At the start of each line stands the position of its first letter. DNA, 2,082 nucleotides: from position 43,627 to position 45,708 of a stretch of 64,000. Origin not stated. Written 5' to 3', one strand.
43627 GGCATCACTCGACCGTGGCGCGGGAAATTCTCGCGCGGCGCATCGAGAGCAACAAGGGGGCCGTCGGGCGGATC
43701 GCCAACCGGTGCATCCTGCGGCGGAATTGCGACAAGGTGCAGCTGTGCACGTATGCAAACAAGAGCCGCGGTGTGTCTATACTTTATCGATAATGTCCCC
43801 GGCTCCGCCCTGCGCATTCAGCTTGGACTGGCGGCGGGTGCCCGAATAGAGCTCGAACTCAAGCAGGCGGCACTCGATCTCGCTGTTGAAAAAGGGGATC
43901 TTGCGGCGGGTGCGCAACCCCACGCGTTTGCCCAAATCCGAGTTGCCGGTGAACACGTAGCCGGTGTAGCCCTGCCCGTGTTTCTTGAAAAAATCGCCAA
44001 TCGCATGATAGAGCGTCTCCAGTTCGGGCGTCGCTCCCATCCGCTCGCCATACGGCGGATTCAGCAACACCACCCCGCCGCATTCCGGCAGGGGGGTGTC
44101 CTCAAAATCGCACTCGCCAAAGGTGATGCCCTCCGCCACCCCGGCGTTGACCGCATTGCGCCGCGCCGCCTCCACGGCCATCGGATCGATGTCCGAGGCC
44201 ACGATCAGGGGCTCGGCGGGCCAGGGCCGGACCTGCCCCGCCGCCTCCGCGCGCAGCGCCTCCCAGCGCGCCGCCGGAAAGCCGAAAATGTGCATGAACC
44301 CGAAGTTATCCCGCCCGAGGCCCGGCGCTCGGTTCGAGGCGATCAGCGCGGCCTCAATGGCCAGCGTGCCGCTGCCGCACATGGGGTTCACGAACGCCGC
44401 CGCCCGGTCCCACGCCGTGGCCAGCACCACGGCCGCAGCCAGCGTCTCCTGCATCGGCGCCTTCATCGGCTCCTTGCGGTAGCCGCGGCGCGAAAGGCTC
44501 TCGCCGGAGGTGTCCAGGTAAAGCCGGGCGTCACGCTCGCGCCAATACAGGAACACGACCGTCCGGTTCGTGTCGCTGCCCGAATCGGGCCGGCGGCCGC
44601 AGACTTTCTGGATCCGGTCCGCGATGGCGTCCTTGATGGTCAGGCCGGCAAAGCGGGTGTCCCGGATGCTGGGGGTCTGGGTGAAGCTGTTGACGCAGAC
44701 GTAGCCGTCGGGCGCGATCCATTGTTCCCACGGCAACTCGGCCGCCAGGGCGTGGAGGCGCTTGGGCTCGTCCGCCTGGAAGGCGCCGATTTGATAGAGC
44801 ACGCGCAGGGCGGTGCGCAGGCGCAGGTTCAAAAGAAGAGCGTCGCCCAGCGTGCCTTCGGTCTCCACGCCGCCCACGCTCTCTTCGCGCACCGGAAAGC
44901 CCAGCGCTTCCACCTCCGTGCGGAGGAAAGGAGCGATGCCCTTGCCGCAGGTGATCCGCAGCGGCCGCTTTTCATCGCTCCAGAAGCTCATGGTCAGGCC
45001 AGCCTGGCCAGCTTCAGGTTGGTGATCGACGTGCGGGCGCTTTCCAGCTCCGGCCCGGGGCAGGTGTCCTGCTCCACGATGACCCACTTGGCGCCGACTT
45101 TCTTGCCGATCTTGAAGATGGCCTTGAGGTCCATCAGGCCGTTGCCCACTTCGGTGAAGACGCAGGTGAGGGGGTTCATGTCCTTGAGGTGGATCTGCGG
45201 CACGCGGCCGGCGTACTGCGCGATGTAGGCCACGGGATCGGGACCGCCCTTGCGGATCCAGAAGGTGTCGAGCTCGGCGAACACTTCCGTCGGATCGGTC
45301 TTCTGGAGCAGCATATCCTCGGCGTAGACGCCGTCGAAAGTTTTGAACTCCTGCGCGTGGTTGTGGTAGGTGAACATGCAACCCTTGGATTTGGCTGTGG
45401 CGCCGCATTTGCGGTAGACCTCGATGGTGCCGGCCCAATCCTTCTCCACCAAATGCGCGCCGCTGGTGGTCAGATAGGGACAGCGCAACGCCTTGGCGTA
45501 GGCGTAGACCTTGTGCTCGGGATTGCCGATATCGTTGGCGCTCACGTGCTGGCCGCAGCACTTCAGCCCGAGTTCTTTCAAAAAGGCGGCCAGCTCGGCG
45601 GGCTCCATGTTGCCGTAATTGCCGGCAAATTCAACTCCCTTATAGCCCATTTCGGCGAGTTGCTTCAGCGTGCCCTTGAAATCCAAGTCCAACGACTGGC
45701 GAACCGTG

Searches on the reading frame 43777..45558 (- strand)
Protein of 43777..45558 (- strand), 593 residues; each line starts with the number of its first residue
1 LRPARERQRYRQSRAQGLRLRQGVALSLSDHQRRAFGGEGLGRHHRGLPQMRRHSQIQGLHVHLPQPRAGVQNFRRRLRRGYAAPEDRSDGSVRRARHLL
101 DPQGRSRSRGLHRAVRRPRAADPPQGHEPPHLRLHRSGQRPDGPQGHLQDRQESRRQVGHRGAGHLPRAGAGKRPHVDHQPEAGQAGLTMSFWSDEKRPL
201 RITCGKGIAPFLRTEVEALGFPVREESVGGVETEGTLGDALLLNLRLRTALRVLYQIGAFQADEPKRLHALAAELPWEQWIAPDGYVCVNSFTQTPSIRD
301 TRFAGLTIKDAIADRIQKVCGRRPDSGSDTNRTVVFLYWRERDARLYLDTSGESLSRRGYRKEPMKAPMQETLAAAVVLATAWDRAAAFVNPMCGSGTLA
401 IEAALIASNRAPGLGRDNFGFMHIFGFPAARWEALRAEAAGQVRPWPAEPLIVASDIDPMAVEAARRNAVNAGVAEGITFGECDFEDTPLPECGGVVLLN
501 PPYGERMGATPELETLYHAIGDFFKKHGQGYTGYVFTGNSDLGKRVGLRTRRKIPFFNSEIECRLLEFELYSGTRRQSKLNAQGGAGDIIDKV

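Call 76: search_protein_families(library=pfam, proteins=[window:43777-45558:-], max_evalue=0.00001)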
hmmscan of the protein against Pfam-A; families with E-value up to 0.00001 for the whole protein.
window:43777-45558:- (593 aa): 2 families
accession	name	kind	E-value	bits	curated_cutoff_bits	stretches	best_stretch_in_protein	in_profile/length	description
PF01170.24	UPF0020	-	1e-46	159.6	22.3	1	358-565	1-195/197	RMKL-like, methyltransferase domain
PF22020.1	RlmL_1st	-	7.3e-11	42.3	27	1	202-254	4-55/55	RlmL ferredoxin-like domain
